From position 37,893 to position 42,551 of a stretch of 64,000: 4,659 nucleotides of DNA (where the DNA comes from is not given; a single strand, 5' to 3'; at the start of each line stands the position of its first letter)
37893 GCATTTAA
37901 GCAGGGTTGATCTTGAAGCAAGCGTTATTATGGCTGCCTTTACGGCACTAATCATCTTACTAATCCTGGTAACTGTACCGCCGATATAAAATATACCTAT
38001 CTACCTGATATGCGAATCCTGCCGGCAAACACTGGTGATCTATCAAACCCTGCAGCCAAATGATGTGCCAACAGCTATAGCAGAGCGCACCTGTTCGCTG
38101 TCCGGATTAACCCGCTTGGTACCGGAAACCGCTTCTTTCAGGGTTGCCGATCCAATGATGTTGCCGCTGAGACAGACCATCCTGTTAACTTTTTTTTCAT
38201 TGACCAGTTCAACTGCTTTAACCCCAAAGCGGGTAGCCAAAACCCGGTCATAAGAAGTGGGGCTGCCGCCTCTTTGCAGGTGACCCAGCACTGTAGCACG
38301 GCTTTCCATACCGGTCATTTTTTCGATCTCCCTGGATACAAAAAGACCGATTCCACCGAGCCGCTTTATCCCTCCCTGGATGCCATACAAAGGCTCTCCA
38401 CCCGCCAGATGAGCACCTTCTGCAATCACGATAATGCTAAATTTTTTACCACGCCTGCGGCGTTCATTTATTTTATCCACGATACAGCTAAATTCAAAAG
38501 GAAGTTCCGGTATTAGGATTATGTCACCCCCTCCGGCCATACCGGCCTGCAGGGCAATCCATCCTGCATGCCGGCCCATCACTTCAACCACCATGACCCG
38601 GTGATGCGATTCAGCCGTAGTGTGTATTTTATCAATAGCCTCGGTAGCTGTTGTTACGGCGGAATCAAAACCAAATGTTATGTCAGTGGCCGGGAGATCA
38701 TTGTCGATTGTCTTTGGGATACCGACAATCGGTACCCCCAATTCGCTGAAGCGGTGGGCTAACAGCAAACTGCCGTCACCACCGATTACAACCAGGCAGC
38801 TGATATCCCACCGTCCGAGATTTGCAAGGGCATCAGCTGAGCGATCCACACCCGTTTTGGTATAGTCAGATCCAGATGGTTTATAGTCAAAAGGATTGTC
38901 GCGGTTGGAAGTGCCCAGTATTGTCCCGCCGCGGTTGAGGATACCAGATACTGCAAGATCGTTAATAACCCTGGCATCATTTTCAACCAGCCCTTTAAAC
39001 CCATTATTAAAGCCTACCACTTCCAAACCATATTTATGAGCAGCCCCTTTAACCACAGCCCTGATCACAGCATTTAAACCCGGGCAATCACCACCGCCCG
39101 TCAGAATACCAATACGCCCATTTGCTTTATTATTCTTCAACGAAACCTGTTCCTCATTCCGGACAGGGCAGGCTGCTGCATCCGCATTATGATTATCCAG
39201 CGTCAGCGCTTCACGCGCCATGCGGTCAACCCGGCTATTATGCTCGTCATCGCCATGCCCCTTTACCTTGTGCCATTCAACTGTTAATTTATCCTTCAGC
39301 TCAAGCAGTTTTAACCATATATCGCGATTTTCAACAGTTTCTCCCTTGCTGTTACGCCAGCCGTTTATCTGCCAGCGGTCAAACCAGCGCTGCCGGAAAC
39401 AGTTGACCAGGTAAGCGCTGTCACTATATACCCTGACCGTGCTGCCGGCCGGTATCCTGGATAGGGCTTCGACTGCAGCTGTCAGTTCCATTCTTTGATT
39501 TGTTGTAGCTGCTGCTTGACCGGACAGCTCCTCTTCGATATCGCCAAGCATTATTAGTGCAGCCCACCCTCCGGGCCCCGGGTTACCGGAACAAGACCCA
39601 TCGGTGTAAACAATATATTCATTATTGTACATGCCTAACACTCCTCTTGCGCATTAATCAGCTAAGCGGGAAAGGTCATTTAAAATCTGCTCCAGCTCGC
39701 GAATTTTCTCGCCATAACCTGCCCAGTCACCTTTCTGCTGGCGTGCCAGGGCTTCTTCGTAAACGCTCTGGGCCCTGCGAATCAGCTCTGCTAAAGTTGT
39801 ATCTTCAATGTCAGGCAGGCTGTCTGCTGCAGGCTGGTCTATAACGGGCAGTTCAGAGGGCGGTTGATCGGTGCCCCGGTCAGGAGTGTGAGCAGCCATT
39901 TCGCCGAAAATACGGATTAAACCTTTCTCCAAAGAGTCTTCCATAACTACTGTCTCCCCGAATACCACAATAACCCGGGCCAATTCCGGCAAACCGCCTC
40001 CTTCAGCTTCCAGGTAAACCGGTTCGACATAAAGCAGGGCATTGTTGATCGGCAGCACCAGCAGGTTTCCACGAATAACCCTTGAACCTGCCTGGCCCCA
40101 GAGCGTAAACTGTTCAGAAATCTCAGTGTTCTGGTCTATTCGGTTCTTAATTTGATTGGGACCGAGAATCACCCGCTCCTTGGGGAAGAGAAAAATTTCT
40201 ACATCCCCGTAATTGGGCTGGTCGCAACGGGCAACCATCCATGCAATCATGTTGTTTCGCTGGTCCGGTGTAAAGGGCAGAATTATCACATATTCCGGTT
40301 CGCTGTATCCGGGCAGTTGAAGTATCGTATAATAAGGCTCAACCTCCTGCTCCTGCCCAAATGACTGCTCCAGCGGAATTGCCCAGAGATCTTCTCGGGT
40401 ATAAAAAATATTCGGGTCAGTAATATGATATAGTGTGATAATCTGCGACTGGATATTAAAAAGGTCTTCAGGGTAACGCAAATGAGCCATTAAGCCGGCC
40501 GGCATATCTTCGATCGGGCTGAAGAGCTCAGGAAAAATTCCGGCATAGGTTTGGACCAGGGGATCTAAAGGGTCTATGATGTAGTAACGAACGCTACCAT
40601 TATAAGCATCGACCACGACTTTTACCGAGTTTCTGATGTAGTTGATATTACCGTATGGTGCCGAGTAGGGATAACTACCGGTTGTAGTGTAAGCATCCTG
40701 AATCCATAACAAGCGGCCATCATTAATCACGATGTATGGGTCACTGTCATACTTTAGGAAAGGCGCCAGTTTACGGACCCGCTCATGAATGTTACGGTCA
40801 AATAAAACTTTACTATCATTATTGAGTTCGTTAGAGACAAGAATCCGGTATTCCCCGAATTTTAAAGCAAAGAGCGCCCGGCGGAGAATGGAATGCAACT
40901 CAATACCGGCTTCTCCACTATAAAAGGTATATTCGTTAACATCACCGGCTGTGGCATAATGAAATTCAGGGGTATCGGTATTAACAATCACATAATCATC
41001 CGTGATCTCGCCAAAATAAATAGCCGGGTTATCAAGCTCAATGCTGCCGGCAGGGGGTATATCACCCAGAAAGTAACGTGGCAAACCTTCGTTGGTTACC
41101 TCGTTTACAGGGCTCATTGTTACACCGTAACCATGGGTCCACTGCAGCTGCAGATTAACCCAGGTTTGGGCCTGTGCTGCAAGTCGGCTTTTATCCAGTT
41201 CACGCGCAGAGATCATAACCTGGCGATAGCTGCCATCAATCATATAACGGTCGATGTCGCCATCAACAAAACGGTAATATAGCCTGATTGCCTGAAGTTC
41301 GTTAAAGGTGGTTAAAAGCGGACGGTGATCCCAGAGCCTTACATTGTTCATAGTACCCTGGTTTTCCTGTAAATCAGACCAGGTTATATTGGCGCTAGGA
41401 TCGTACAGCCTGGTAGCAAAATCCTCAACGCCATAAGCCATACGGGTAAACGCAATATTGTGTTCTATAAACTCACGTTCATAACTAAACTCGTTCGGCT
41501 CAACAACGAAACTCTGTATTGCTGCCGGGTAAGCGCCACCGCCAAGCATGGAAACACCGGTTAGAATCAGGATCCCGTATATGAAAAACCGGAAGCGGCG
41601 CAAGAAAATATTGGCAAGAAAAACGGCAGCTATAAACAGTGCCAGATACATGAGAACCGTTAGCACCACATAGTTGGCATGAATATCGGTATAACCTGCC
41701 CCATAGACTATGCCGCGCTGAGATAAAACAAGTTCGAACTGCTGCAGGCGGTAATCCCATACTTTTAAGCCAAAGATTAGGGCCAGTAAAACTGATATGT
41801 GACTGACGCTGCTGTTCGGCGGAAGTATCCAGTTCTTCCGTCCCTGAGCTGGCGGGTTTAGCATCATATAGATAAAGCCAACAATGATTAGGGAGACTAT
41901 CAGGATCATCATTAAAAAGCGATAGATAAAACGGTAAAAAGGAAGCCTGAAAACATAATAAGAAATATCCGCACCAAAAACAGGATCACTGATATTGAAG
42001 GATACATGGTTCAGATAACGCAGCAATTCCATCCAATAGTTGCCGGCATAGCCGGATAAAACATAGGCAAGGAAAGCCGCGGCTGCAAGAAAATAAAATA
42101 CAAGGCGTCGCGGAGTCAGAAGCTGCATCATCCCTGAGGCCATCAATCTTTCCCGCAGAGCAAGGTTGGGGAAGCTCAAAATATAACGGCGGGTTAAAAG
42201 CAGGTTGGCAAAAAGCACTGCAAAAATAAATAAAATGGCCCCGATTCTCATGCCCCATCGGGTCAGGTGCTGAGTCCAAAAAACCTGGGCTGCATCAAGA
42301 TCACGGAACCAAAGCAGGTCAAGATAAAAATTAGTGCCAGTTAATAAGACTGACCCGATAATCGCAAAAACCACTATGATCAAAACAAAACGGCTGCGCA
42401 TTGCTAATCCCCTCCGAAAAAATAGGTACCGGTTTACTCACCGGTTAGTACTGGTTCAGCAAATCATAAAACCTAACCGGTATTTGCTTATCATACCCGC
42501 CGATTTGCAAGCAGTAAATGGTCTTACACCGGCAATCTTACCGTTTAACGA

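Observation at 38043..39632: In-frame fusion of RNase HI and a complete 6-phosphofructokinase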

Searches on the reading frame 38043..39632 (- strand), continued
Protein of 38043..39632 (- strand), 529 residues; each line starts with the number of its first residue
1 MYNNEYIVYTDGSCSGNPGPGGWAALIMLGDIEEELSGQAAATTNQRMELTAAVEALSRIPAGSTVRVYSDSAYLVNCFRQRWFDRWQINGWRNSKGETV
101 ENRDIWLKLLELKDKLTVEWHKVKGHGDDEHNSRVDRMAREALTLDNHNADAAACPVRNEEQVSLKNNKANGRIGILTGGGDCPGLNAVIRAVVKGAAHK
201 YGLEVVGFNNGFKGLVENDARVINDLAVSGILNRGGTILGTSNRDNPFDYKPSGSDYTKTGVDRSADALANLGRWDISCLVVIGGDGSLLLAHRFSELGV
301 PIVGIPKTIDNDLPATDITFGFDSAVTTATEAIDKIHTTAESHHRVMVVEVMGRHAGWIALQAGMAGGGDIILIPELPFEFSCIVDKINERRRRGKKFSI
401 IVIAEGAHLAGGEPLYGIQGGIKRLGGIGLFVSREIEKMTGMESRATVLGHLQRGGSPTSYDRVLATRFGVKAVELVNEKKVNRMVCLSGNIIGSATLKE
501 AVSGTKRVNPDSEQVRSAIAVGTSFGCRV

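Call 77: search_protein_representatives(protein=window:38043-39632:-)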
Query: 529 residues. Proteins with E-value up to 0.001 (for the whole library): 40661; up to 1e-10: 19182; up to 1e-30: 2343. The best 150 are listed.
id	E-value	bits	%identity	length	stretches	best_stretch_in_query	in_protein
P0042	2.1e-245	831.7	71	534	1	4-527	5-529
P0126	1.2e-176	604.9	52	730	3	172-514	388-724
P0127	4.5e-134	464.4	36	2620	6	176-439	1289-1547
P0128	4.4e-120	418.2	53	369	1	171-526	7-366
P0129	1.8e-117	409.6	58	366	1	173-526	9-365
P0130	2.8e-114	399.0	56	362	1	174-526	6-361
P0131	7.7e-112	391.0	56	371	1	167-526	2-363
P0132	5.9e-107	374.9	54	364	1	173-526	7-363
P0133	3.3e-106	372.4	54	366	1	172-526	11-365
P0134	1.5e-105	370.3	53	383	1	172-527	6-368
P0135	3.9e-105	368.9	56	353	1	173-526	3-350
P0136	5.7e-104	365.1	54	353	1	173-527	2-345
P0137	1.3e-103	363.9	54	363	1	172-526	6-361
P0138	1.3e-101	357.3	41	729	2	172-504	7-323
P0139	2.4e-99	349.8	53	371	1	169-526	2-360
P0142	2.4e-97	343.2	50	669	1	172-528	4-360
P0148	8.4e-92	324.9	49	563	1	168-527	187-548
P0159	2.6e-88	313.4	50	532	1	172-527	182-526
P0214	6.9e-77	275.7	55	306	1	150-407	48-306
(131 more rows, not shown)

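Call 78: search_protein_families(library=pfam, proteins=[P0148, P0159, P0126, P0142, P0214], max_evalue=0.001)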
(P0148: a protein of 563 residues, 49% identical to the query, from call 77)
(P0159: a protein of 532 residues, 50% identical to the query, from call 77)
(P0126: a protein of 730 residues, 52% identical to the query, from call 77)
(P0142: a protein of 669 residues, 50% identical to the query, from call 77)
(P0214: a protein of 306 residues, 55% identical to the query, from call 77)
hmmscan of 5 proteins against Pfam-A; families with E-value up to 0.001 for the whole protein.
P0148 (563 aa): 1 family
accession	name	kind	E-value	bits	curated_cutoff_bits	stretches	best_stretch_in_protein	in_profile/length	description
PF00365.25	PFK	-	7.2e-101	337.6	30.9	1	192-498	1-277/277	Phosphofructokinase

P0159 (532 aa): 1 family
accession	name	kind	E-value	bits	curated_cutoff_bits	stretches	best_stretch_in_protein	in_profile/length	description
PF00365.25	PFK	-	1.2e-100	336.9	30.9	1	183-476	1-277/277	Phosphofructokinase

P0126 (730 aa): 4 families
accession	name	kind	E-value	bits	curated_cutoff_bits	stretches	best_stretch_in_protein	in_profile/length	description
PF00365.25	PFK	-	1.6e-213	707.1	30.9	2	389-687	1-277/277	Phosphofructokinase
PF01513.26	NAD_kinase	-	6.3e-06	27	25.5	0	463-510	56-103/130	ATP-NAD kinase N-terminal domain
PF24370.1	DUF7526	-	0.00026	21.3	27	0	649-689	26-66/88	Family of unknown function (DUF7526)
PF01995.21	NRD1_2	-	0.00086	19.1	25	0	448-508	144-207/238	NrpR regulatory domains NRD1 and 2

P0142 (669 aa): 2 families
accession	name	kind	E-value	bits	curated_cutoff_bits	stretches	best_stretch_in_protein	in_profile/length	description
PF00365.25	PFK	-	1.8e-100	336.3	30.9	1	5-308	1-276/277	Phosphofructokinase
PF01513.26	NAD_kinase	-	0.00074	20.3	25.5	0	103-137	68-103/130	ATP-NAD kinase N-terminal domain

P0214 (306 aa): 2 families
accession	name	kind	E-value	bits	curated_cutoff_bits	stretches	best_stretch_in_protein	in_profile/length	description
PF00365.25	PFK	-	2.6e-89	299.7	30.9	1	71-306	1-223/277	Phosphofructokinase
PF01513.26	NAD_kinase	-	4.2e-05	24.3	25.5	1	163-205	60-103/130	ATP-NAD kinase N-terminal domain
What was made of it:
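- Tried and rejected: Other N-terminally extended PFKs (P0148, P0159) being divergent RNase H fusions: their extensions have no Pfam domain (call 78).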

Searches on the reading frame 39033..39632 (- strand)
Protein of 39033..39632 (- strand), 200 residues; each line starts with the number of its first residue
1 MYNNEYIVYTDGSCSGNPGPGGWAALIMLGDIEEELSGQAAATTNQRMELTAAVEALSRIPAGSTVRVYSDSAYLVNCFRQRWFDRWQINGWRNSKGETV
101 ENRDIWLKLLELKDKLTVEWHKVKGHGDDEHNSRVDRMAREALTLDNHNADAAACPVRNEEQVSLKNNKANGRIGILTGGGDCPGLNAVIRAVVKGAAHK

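Call 29: find_related_loci(query=window:39033-39632:-, collection=metagenome_contigs, flank=2500)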
Query window:39033-39632:- (200 aa) in metagenome_contigs; peptide patterns used: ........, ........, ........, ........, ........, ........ (x = any residue, [..] = any of these).
520 stretches matched a pattern; 407 encode a relative of the query (tblastn E <= 1e-3); the best 80 are kept; 80 distinct loci.
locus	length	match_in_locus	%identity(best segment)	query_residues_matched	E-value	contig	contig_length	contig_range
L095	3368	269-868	74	1-199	1e-92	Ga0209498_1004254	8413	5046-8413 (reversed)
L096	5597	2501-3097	74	1-199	4e-96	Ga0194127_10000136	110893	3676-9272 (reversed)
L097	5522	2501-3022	50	5-180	1e-54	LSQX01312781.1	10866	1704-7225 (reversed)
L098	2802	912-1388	56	8-163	4e-54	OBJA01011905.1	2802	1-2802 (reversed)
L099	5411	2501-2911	59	7-143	1e-52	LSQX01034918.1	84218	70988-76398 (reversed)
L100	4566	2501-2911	59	7-143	1e-52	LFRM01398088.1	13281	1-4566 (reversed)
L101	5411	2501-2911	59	7-143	1e-52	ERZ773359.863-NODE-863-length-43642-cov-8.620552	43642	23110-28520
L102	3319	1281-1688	60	8-143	3e-52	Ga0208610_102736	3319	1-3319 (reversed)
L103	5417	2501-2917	59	5-143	1e-51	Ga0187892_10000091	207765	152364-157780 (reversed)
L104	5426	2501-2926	55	2-143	4e-51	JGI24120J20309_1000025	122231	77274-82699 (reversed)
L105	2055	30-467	53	1-144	1e-51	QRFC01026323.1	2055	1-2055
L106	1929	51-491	52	4-150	2e-51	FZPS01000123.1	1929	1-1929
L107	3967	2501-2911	57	7-143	2e-50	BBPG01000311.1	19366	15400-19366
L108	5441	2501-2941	52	4-150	1e-50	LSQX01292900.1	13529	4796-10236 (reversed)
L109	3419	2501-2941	52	4-150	1e-50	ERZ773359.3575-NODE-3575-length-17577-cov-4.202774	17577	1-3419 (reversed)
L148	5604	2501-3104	56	7-200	4e-49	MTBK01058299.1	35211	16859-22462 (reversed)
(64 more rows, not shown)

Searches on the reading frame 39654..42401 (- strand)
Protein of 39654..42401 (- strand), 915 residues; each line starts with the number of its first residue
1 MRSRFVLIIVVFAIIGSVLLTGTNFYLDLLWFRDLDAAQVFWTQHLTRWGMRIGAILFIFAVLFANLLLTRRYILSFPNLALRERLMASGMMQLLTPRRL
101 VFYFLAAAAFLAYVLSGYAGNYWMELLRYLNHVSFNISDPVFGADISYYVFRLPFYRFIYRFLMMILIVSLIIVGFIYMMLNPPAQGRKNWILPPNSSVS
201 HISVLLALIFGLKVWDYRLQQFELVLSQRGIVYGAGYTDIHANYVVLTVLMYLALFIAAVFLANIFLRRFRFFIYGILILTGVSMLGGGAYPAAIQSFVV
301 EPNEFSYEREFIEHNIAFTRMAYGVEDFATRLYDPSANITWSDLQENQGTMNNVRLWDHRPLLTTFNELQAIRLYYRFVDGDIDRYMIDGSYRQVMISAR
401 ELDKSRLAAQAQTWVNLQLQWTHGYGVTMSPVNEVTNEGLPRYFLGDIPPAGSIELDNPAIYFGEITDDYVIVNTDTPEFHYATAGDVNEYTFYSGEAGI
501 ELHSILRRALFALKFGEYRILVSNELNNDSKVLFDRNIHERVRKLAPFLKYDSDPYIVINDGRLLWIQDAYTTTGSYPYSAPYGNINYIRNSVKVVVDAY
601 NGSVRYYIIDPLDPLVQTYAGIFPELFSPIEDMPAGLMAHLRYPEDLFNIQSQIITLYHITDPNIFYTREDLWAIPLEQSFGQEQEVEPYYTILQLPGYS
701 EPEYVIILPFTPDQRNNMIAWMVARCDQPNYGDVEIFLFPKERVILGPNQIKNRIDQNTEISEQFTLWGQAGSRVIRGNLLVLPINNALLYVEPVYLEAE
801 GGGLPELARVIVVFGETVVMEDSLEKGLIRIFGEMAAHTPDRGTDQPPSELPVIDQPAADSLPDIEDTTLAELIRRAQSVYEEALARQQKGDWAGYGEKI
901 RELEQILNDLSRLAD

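Call 63: search_protein_families(library=pfam, proteins=[window:39654-42401:-], max_evalue=0.00001)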
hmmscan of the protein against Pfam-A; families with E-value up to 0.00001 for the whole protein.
window:39654-42401:- (915 aa): 1 family
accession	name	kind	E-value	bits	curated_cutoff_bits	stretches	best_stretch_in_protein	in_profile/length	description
PF03699.18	UPF0182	-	2.6e-286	952.2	27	1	6-768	2-770/770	Uncharacterised protein family (UPF0182)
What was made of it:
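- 39654..42401 (-): Upstream UPF0182 membrane-protein gene, probably co-transcribed with the fusion gene. PF03699, 952 bits (call 63).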
